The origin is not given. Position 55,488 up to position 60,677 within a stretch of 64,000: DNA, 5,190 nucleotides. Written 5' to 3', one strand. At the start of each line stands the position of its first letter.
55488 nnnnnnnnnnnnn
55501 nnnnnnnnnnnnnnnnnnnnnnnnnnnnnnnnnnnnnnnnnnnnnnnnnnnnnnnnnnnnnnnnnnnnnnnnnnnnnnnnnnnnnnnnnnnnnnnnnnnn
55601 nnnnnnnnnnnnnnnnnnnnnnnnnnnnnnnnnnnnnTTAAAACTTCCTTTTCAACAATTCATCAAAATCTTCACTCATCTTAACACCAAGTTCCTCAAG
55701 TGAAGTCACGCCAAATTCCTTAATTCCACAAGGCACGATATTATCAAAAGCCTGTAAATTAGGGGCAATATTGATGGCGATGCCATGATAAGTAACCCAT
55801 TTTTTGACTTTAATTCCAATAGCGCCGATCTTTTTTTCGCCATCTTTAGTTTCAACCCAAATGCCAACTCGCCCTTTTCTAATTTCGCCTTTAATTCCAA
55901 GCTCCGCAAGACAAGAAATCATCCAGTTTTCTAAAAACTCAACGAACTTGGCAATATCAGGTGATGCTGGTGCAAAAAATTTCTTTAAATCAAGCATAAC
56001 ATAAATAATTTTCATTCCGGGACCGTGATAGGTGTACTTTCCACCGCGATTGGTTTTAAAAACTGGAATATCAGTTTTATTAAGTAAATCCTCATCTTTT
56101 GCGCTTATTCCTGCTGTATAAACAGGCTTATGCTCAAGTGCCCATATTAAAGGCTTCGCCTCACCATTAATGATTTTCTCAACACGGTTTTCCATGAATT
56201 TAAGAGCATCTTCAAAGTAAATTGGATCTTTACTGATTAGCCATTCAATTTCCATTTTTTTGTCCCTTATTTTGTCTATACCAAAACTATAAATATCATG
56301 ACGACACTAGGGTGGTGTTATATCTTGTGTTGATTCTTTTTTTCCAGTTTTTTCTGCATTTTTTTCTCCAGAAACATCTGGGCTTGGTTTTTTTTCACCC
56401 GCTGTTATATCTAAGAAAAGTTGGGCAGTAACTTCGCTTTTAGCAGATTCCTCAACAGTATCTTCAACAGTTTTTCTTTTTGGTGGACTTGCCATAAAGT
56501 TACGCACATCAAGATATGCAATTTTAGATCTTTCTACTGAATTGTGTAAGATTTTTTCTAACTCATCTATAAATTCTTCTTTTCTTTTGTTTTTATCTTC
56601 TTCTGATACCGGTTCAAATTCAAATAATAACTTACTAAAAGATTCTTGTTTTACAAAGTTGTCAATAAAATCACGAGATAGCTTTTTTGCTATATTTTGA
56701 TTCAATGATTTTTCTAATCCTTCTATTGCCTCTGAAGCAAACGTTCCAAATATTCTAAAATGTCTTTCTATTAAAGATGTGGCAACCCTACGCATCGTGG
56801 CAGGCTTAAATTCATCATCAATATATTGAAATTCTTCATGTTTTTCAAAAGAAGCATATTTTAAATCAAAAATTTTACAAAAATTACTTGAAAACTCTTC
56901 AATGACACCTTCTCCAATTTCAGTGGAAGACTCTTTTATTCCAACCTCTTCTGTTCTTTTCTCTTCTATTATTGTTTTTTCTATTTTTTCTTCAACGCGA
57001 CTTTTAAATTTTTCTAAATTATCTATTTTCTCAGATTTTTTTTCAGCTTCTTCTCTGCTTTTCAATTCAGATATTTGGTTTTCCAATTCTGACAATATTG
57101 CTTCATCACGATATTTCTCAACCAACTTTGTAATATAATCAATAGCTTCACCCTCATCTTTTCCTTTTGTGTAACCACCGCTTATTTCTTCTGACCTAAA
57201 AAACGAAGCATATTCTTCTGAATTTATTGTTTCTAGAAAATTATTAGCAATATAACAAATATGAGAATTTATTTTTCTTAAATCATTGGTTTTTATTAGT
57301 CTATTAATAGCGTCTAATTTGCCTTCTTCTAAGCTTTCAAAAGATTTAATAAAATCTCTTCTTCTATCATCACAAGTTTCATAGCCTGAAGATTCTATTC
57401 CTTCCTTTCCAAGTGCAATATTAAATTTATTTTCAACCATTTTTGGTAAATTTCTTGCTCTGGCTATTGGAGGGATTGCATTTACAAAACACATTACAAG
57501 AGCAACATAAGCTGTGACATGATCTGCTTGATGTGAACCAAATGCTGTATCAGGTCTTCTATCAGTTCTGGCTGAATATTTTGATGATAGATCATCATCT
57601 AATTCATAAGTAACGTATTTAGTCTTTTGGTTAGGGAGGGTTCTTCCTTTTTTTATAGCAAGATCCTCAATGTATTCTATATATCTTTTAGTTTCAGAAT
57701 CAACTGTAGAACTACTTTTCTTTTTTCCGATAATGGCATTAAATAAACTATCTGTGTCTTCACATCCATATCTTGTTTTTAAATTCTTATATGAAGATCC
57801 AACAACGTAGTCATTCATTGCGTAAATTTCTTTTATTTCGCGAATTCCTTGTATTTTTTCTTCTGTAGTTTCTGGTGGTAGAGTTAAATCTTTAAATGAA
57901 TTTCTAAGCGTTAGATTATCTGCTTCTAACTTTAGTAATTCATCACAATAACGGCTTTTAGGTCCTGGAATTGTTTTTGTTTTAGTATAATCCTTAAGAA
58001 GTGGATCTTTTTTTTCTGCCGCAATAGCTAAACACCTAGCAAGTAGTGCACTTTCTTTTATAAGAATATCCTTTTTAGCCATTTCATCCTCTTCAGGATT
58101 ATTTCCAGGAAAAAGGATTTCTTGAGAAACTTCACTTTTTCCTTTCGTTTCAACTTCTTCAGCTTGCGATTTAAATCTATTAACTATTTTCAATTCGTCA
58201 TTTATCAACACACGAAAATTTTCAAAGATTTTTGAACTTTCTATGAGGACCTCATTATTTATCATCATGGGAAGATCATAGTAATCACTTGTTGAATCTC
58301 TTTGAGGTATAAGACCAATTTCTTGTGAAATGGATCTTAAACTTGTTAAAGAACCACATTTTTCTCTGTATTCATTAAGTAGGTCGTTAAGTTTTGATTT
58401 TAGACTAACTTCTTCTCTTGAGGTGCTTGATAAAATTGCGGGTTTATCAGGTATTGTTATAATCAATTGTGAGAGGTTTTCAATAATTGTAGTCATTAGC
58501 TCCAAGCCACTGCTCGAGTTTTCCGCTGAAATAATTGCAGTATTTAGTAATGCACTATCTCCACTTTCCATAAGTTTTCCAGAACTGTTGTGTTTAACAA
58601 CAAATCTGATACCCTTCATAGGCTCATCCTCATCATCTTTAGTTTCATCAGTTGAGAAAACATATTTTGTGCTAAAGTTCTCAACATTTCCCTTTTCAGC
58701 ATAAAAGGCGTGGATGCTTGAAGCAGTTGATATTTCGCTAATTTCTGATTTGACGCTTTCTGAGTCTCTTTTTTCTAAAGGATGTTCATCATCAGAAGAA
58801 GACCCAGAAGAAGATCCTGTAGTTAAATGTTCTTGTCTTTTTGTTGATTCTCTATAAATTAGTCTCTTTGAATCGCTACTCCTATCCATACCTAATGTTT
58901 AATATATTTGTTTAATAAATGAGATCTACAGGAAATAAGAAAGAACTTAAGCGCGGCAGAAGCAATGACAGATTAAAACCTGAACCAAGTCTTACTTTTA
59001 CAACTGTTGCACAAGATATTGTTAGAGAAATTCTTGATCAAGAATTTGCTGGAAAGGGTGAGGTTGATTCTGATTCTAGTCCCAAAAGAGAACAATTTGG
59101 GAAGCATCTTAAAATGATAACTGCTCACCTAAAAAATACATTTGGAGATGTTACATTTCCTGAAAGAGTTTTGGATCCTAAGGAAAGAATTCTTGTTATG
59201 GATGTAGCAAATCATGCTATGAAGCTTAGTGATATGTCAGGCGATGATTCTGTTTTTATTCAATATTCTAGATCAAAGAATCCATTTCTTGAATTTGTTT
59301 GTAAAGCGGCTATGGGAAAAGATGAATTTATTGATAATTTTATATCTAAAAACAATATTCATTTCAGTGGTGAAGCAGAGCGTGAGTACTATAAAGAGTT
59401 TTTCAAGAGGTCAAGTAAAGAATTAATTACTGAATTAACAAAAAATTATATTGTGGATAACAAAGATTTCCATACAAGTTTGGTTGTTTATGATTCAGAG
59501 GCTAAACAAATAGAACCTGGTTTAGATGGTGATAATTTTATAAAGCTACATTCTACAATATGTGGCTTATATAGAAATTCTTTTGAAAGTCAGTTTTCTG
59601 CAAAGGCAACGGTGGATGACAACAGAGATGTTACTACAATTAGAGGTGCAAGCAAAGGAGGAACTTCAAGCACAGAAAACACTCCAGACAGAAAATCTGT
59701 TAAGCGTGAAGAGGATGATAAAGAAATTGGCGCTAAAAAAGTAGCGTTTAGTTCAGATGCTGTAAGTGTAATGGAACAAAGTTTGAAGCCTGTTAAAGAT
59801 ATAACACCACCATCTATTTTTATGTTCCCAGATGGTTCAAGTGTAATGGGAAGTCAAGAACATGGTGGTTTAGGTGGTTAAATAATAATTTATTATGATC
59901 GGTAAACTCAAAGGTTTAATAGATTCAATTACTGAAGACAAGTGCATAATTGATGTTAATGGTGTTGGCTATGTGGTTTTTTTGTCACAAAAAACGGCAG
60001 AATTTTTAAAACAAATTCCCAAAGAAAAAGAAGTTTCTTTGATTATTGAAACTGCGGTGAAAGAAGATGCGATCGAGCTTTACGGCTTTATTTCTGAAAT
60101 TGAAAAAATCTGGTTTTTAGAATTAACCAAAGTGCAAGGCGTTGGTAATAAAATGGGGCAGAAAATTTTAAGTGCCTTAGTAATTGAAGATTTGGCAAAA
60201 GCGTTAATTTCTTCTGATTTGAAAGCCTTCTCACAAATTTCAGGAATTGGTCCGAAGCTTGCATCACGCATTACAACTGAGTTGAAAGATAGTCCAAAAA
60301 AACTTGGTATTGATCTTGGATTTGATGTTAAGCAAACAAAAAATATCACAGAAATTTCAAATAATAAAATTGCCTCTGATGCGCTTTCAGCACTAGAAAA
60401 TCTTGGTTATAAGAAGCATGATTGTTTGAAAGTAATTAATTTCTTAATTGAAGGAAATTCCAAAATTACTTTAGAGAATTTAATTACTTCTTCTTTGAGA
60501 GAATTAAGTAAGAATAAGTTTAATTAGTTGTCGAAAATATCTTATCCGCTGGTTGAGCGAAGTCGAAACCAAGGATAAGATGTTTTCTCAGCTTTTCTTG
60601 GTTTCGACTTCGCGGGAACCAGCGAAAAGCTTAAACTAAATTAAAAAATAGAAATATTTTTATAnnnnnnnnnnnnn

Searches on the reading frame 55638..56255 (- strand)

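Call 8: search_protein_families(library=pfam, proteins=[window:55638-56255:-], max_evalue=0.001)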
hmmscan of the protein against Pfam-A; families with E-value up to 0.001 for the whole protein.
window:55638-56255:- (205 aa): 1 family
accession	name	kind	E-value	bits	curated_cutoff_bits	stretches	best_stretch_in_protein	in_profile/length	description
PF21948.1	LplA-B_cat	-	1.3e-36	126.9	27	1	16-198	4-192/200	Lipoyl protein ligase A/B catalytic domain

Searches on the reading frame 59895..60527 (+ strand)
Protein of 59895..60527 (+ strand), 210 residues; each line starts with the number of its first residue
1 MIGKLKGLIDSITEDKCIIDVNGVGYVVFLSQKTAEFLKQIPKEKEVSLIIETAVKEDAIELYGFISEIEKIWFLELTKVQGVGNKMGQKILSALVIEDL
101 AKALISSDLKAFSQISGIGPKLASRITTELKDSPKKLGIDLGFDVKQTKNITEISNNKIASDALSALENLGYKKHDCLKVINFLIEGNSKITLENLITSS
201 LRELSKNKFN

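Call 8: search_protein_families(library=pfam, proteins=[window:59895-60527:+], max_evalue=0.001)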
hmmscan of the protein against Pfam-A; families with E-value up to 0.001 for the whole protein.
window:59895-60527:+ (210 aa): 7 families
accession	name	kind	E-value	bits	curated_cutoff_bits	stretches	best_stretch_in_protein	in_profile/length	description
PF01330.27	RuvA_N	-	3.6e-18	65.8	23.6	1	1-64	1-61/61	RuvA N terminal domain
PF14520.12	HHH_5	-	1.3e-13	51.7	27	1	74-132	1-57/57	Helix-hairpin-helix domain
PF07499.19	RuvA_C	-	9.7e-08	32.8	24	1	160-205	3-47/47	RuvA, C-terminal domain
PF00633.29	HHH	-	3.4e-05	23.9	24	0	76-93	12-29/30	Helix-hairpin-helix motif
PF12826.13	HHH_2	-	9.8e-05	22.9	27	0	103-128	28-53/64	Helix-hairpin-helix motif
PF14716.13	HHH_8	-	0.00072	20.3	30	0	105-131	45-69/73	Helix-hairpin-helix domain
PF11798.14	IMS_HHH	-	0.00083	19.9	24.4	0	68-95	4-30/32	IMS family HHH motif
